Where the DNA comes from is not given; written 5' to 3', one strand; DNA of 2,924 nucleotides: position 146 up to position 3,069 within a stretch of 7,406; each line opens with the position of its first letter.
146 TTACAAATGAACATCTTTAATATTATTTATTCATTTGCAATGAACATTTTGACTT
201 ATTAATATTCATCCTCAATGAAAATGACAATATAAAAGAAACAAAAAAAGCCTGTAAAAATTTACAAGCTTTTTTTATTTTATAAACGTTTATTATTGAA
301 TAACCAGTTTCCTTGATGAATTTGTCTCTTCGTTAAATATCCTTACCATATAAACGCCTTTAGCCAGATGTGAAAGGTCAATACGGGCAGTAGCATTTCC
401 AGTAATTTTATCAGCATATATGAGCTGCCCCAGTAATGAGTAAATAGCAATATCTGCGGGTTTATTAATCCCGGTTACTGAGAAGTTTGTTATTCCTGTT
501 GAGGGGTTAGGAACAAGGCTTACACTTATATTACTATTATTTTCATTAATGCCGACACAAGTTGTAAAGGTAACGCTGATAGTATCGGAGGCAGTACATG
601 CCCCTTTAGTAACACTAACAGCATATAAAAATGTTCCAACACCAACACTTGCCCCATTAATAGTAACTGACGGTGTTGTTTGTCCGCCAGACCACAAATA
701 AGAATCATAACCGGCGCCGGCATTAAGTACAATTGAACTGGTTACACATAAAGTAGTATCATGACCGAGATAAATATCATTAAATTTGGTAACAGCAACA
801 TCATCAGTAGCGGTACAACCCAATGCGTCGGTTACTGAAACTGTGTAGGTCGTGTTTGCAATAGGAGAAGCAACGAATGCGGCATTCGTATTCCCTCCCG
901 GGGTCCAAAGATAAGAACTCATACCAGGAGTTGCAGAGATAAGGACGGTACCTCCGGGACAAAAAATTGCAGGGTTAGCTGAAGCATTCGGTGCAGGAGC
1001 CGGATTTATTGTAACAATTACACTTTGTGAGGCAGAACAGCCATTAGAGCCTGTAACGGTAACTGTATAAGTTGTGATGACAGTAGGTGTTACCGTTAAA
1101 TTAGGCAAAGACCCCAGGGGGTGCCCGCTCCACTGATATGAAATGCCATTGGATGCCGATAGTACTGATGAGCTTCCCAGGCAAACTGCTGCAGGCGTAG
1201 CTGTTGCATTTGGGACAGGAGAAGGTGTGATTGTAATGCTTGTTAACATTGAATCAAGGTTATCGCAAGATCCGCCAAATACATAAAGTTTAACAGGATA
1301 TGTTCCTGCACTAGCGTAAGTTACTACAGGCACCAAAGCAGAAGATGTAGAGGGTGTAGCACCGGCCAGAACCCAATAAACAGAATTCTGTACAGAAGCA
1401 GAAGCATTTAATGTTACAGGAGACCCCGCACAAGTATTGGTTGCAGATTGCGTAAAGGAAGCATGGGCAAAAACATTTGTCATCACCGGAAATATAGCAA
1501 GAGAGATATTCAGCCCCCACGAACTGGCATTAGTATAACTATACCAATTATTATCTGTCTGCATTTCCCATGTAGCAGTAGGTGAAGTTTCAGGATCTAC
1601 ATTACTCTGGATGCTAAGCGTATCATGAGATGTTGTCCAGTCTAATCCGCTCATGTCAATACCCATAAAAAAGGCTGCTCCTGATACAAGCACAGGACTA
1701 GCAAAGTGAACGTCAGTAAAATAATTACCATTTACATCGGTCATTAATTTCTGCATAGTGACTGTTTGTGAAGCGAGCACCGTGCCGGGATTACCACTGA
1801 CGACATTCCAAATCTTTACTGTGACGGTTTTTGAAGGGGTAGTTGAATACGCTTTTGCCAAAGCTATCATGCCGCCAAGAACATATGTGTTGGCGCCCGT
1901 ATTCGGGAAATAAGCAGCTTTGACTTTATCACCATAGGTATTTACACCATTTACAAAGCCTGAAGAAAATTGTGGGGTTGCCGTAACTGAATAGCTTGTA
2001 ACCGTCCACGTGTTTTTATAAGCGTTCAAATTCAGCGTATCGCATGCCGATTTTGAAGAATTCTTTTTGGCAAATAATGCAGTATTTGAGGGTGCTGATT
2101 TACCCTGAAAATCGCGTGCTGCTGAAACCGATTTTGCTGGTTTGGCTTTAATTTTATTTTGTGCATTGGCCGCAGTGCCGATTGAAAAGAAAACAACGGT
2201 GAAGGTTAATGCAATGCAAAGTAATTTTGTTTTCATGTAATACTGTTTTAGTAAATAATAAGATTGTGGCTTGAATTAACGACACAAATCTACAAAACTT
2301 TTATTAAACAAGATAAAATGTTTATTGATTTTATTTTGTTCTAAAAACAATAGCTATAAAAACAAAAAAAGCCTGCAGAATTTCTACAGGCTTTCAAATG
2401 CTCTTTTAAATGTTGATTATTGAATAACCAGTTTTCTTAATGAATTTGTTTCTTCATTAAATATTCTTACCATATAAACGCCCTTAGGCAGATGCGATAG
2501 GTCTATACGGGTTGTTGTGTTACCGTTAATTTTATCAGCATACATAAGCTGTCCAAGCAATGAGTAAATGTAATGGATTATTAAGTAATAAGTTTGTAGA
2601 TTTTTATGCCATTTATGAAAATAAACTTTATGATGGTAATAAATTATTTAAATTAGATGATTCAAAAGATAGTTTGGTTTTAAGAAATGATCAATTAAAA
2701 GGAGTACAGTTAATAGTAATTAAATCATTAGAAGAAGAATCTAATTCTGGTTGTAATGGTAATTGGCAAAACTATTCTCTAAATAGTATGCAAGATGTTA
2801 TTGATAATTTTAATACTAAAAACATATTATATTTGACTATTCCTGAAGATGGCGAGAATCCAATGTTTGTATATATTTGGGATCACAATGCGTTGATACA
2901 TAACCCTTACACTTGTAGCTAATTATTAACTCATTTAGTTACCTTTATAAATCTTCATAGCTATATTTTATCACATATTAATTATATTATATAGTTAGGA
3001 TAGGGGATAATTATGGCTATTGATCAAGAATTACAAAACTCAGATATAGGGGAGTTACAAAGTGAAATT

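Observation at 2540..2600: Knife-edge junction between ~40-50% GC Bacteroidota DNA and ~25% GC DNA, inside a T9SS sorting-domain codon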

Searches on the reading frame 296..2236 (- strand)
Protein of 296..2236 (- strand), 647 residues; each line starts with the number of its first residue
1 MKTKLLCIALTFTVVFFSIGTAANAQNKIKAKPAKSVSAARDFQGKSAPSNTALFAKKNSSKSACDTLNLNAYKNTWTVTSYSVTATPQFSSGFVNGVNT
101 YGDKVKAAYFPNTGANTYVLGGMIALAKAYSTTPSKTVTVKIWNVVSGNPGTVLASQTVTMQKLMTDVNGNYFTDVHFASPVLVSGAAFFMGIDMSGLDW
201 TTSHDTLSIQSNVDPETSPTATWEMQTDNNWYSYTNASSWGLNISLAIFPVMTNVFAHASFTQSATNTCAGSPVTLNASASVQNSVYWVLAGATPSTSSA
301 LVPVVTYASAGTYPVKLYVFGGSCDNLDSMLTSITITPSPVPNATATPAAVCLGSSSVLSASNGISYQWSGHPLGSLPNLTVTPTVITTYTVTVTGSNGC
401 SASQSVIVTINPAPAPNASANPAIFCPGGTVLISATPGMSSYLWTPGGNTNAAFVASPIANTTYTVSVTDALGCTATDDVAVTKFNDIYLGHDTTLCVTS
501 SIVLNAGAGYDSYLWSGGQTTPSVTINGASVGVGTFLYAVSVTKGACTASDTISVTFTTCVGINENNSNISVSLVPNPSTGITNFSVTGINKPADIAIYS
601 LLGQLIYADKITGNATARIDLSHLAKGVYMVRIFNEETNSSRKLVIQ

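Call 10: find_encoding_contigs(protein=window:296-2236:-, flank=10000, max_places=10)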
Protein window:296-2236:- (647 aa): no gene with exactly this product is on record in the collection.

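Call 12: search_protein_families(library=pfam, proteins=[window:296-2236:-], max_evalue=0.1)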
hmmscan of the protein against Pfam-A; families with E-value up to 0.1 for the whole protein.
window:296-2236:- (647 aa): 6 families
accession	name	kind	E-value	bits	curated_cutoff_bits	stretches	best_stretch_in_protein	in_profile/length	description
PF18962.6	Por_Secre_tail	-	1.9e-13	51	27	1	576-646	3-75/75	Secretion system C-terminal sorting domain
PF19081.6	Ig_7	-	5e-05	23.9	27.3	1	342-412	4-84/84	Ig-like domain CHU_C associated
PF00801.26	PKD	-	0.0017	18.8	23.5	2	264-320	5-66/80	PKD domain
PF16967.11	TcfC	-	0.035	14.1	29.4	0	603-633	21-50/68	E-set like domain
PF22352.2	K319L-like_PKD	-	0.068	13.6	27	0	460-483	60-83/84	K319L-like, PKD domain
PF18911.6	PKD_4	-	0.081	13.4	27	1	264-319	10-68/85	PKD domain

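Call 13: search_protein_families(library=ncbifam, proteins=[window:296-2236:-], max_evalue=0.1)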
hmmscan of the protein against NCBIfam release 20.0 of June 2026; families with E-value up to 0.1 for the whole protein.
window:296-2236:- (647 aa): 4 families
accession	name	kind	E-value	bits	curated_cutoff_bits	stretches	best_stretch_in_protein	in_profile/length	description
TIGR04183.1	Por_Secre_tail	domain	1.7e-14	53.6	23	1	576-647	3-72/72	T9SS type A sorting domain-containing protein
NF038113.1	T9SSA_dep_M36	equivalog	5.5e-09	34.7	885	1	558-647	778-869/869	T9SS-dependent M36 family metallopeptidase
NF033708.1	T9SS_Cterm_ChiA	domain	0.0018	18.1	40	1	595-646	3-54/55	T9SS sorting signal type C domain-containing protein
NF050177.1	TapA_OM_Porphy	equivalog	0.0035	16.1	500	1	521-646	423-543/544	TapA/TapC family T9SS-dependent outer membrane protein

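Call 16: find_homologous_proteins(query=window:296-2236:-)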
Query window:296-2236:- (647 aa): 518 proteins with E <= 0.001 among 8000 candidates; the best 120 are listed.
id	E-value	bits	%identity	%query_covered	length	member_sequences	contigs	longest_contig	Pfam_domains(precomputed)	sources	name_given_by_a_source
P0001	0.0e+0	1401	100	100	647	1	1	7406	PF18962.8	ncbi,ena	-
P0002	5.7e-289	978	70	100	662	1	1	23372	PF18962.8,PF19081.7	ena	-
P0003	4.7e-204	698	55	100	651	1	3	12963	PF18962.8,PF19081.7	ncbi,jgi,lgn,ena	-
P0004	3.0e-193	662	55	80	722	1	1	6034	PF00801.27,PF13573.13,PF18962.8,PF19081.7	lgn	-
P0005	2.3e-192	659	61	74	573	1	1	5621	PF18962.8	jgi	jgi:serine protease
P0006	2.3e-187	643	59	74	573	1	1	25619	PF22352.3,PF18962.8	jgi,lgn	jgi:hypothetical protein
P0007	9.9e-162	558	56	75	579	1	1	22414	PF18962.8,PF19081.7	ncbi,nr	ncbi:MAG: T9SS type A sorting domain-containing protein [Bacteroidetes bacterium]|nr:T9SS type A sor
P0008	4.9e-158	546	56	71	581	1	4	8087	PF18962.8,PF19081.7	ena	-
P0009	3.6e-146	506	54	75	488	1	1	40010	PF13573.13,PF18962.8,PF06832.19,PF19081.7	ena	-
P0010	2.7e-110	388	38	45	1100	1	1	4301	PF22352.3,PF00801.27,PF13585.13,PF26689.1,PF05345.19,PF19081.7,PF18911.7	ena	-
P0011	1.3e-104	369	40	32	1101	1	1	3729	PF22352.3,PF00801.27,PF13585.13,PF26689.1,PF12628.13,PF19081.7,PF18911.7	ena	-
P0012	2.8e-98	348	44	27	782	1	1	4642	PF19081.7,PF18911.7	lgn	-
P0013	2.8e-89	319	33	37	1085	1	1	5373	PF22352.3,PF13585.13,PF26689.1,PF19081.7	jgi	jgi:gliding motility-associated-like protein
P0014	4.5e-79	285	30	50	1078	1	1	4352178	PF22352.3,PF00801.27,PF18962.8,PF19081.7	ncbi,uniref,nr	ncbi:T9SS type A sorting domain-containing protein [Nibribacter ruber]|uniref:T9SS type A sorting do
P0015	4.7e-76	275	31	39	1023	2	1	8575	PF13585.13,PF19081.7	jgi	jgi:gliding motility-associated-like protein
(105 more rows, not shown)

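Call 17: find_encoding_contigs(protein=P0001, flank=10000)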
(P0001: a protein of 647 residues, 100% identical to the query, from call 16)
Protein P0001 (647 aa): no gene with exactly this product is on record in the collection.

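Call 18: find_encoding_contigs(protein=P0002, flank=10000)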
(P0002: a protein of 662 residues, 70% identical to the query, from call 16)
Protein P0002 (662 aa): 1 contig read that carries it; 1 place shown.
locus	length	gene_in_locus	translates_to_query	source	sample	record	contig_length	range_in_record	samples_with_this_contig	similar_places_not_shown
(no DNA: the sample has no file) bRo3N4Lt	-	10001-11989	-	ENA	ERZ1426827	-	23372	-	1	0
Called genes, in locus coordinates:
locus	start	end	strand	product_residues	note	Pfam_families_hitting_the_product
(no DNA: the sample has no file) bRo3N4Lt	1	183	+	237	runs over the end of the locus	PF19620:DUF6125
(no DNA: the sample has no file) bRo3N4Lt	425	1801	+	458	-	PF05048:NosD, PF18962:Por_Secre_tail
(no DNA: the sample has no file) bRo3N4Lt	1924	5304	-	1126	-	PF02310:B12-binding, PF03308:MeaB, PF01642:MM_CoA_mutase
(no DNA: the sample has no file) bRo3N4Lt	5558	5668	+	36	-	-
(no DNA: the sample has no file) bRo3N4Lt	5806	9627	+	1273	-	PF00629:MAM (faint), PF18962:Por_Secre_tail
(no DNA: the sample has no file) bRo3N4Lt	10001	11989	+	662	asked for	PF19081:Ig_7 (weak), PF18962:Por_Secre_tail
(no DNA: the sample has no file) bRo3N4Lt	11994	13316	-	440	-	PF13520:AA_permease_2, PF00324:AA_permease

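Call 21: find_encoding_contigs(protein=P0003, flank=10000)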
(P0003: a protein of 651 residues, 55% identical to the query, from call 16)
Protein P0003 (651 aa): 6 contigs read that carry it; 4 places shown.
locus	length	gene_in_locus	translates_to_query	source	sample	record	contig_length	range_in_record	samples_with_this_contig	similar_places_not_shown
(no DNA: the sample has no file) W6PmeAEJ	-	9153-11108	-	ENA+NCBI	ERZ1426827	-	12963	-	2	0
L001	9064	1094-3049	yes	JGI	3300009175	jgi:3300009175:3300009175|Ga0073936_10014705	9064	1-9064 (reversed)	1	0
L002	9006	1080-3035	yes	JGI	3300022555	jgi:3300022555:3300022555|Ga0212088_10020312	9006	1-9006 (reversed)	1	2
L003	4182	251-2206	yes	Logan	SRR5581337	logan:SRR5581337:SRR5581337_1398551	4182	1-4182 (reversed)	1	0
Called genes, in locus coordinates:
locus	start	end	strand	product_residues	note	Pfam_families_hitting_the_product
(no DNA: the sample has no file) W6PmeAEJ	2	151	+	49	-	?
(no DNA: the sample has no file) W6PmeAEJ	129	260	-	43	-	-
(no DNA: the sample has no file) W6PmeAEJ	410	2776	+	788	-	PF13620:CarboxypepD_reg, PF13715:CarbopepD_reg_2, PF07715:Plug, PF00593:TonB_dep_Rec_b-barrel, PF25183:OMP_b-brl_4 (weak)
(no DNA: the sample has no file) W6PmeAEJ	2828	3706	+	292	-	PF14054:DUF4249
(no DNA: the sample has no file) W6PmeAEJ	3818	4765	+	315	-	PF01134:GIDA (faint), PF07992:Pyr_redox_2, PF13738:Pyr_redox_3, PF00070:Pyr_redox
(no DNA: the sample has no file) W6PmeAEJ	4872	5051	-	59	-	-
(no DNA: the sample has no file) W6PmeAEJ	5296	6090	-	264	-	PF00112:Peptidase_C1, PF13529:Peptidase_C39_2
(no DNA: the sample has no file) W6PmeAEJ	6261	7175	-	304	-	-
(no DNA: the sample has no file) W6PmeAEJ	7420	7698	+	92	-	-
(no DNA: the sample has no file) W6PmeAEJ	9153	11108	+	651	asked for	PF19081:Ig_7 (faint), PF18962:Por_Secre_tail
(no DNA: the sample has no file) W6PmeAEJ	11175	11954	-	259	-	PF00106:adh_short, PF08659:KR, PF13561:adh_short_C2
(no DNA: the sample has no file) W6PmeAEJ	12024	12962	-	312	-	?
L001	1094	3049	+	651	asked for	PF19081:Ig_7 (faint), PF18962:Por_Secre_tail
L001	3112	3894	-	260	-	PF00106:adh_short, PF08659:KR, PF13561:adh_short_C2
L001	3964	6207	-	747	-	PF18072:FGAR-AT_linker, PF00586:AIRS, PF02769:AIRS_C, PF00586:AIRS, PF02769:AIRS_C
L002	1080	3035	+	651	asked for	PF19081:Ig_7 (faint), PF18962:Por_Secre_tail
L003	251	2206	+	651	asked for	PF19081:Ig_7 (faint), PF18962:Por_Secre_tail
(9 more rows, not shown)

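Call 22: find_encoding_contigs(protein=P0007, flank=10000)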
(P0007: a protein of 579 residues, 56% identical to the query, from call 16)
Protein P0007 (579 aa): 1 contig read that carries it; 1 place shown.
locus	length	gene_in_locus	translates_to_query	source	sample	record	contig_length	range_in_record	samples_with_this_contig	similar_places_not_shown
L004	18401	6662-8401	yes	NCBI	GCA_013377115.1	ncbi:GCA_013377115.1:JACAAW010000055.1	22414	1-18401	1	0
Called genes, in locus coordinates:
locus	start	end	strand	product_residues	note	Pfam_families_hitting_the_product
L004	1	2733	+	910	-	PF19081:Ig_7, PF18962:Por_Secre_tail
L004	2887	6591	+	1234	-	PF00629:MAM (faint), PF18962:Por_Secre_tail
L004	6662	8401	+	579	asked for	PF19081:Ig_7 (faint), PF18962:Por_Secre_tail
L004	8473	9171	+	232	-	-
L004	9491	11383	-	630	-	-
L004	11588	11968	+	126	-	-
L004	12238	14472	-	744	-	PF18072:FGAR-AT_linker, PF00586:AIRS, PF02769:AIRS_C, PF00586:AIRS, PF02769:AIRS_C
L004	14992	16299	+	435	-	-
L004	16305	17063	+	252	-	PF00106:adh_short, PF02719:Polysacc_synt_2 (weak), PF08659:KR, PF13561:adh_short_C2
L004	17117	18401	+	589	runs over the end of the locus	PF00501:AMP-binding, PF23562:AMP-binding_C_3 (faint)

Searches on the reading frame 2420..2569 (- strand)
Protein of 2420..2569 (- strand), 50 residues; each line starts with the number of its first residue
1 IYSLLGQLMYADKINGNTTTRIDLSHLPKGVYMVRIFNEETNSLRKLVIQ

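Call 12: search_protein_families(library=pfam, proteins=[window:2420-2569:-], max_evalue=0.1)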
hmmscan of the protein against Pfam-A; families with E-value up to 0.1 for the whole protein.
window:2420-2569:- (50 aa): 3 families
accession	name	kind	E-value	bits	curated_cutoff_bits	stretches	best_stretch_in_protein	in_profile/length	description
PF18962.6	Por_Secre_tail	-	2.6e-10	40.9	27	1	1-49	26-75/75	Secretion system C-terminal sorting domain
PF16967.11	TcfC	-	0.0053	16.7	29.4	1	7-36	22-50/68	E-set like domain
PF11589.14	DUF3244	-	0.078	13.4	25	1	6-39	51-86/96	Domain of unknown function (DUF3244)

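Call 13: search_protein_families(library=ncbifam, proteins=[window:2420-2569:-], max_evalue=0.1)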
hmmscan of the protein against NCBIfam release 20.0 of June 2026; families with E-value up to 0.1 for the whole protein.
window:2420-2569:- (50 aa): 5 families
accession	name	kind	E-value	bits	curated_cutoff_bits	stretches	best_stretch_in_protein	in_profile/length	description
TIGR04183.1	Por_Secre_tail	domain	7.9e-11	41.8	23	1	1-50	25-72/72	T9SS type A sorting domain-containing protein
NF038113.1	T9SSA_dep_M36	equivalog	5.8e-05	21.4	885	1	1-50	820-869/869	T9SS-dependent M36 family metallopeptidase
NF033708.1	T9SS_Cterm_ChiA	domain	0.00065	19.5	40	1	1-48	6-53/55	T9SS sorting signal type C domain-containing protein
NF052644.1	T9SS_DNase_Rie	equivalog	0.00073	19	260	1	1-45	204-246/251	T9SS-dependent surface endonuclease, AS87_RS02955 family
NF050177.1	TapA_OM_Porphy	equivalog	0.064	12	500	1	1-49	496-543/544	TapA/TapC family T9SS-dependent outer membrane protein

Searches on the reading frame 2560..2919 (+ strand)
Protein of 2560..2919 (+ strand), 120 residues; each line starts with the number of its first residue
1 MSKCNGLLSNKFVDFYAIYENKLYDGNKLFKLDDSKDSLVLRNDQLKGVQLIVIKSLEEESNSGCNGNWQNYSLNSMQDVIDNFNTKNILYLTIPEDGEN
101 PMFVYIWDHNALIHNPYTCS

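Call 11: find_encoding_contigs(protein=window:2560-2919:+, flank=10000, max_places=10)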
Protein window:2560-2919:+ (120 aa): no gene with exactly this product is on record in the collection.

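Call 12: search_protein_families(library=pfam, proteins=[window:2560-2919:+], max_evalue=0.1)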
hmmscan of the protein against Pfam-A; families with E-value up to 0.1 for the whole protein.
window:2560-2919:+ (120 aa): 1 family
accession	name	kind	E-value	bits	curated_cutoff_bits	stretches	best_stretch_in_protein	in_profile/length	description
PF18648.8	ADPRTs_Tse2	-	0.095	13.8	26.6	0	53-99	43-91/137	Tse2 ADP-ribosyltransferase toxin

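Call 13: search_protein_families(library=ncbifam, proteins=[window:2560-2919:+], max_evalue=0.1)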
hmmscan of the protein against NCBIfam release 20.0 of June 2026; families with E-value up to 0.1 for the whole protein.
window:2560-2919:+ (120 aa): 0 families

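Call 19: list_cluster_members(proteins=[P0001, window:2560-2919:+, P0002, P0003])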
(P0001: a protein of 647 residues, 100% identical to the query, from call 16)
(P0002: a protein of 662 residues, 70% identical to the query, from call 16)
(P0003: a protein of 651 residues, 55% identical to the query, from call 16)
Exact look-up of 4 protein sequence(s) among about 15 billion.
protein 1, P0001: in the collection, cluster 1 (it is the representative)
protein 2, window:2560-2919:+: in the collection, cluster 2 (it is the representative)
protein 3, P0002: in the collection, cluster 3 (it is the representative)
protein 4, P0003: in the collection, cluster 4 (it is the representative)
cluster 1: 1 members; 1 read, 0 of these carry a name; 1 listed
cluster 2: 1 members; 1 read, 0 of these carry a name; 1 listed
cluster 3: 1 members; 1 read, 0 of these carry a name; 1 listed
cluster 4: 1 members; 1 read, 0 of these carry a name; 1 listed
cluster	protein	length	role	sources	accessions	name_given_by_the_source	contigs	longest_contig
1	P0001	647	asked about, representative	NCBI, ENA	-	-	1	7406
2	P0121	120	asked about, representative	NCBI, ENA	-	-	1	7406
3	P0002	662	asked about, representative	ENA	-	-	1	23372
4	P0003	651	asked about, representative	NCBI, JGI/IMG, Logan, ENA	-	-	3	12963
